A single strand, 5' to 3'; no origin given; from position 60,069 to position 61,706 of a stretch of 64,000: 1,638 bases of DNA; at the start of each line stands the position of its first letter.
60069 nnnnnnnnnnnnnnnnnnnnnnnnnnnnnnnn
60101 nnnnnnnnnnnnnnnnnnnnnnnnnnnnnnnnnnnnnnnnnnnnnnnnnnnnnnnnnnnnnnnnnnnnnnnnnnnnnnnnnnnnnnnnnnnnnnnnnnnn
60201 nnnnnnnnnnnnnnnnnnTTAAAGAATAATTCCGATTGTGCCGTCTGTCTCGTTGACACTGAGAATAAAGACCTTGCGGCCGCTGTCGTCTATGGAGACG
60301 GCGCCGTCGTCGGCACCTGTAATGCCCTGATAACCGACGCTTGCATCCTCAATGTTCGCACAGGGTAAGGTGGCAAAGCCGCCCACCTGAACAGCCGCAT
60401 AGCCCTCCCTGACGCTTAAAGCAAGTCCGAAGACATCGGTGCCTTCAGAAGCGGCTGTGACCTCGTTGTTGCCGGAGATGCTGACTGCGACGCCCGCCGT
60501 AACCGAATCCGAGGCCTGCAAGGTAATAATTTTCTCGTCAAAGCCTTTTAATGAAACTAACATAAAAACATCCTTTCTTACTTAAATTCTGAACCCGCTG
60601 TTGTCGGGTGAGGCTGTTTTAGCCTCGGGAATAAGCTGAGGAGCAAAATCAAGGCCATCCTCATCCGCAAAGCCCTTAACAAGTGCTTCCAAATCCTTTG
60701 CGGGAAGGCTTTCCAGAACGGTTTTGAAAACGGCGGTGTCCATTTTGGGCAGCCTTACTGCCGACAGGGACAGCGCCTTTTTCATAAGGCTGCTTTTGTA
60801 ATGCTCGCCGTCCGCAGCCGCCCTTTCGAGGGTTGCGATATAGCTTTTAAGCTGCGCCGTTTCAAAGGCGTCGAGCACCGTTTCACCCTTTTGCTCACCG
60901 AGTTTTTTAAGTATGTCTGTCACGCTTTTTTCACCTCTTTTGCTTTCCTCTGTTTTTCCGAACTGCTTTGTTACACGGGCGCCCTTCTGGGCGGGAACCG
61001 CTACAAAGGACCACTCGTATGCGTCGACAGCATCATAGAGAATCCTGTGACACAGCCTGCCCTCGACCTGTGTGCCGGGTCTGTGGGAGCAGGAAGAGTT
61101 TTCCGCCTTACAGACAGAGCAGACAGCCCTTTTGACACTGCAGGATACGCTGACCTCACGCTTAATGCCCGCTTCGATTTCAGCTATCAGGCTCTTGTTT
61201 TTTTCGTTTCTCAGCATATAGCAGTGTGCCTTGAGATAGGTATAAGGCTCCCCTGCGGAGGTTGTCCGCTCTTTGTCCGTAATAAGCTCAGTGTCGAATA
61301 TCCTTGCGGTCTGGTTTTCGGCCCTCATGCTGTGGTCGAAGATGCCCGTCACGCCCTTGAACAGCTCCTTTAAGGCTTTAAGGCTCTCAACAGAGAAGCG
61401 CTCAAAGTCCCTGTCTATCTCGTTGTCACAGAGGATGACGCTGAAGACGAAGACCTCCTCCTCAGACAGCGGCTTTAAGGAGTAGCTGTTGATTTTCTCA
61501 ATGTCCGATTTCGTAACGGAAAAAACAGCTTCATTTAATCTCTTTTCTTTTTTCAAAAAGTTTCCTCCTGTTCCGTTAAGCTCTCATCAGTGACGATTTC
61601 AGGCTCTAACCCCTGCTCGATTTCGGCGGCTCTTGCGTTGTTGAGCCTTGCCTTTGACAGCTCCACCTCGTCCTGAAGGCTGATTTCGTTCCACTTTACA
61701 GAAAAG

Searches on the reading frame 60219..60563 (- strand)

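Call 7: search_protein_families(library=pfam, proteins=[window:60219-60563:-], max_evalue=0.01)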
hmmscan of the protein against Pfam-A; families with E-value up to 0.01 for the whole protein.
window:60219-60563:- (114 aa): 0 families

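Call 71: search_protein_families(library=phrogs, proteins=[window:60219-60563:-], max_evalue=0.001)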
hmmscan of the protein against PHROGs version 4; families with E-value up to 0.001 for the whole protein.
window:60219-60563:- (114 aa): 1 family
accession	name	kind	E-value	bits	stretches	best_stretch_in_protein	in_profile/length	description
phrog_4588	-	head and packaging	1.3e-12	48.6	1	3-113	6-120/121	virion structural protein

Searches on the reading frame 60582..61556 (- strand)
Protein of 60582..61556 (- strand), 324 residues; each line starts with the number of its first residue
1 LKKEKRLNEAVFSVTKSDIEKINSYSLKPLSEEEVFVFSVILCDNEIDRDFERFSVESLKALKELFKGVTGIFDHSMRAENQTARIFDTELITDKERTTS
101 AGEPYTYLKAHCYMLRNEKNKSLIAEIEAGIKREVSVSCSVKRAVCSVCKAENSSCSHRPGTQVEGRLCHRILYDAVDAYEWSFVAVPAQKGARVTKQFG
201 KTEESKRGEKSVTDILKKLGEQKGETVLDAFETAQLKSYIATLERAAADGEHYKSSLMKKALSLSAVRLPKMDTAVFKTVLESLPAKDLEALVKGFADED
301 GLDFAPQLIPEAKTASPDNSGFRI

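Call 7: search_protein_families(library=pfam, proteins=[window:60582-61556:-], max_evalue=0.01)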
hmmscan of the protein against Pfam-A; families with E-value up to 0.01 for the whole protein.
window:60582-61556:- (324 aa): 0 families

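Call 71: search_protein_families(library=phrogs, proteins=[window:60582-61556:-], max_evalue=0.001)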
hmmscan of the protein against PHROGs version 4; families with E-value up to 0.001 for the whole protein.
window:60582-61556:- (324 aa): 1 family
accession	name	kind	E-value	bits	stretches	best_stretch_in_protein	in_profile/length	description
phrog_16951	-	unknown function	4.6e-92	309.5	1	12-299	13-282/312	-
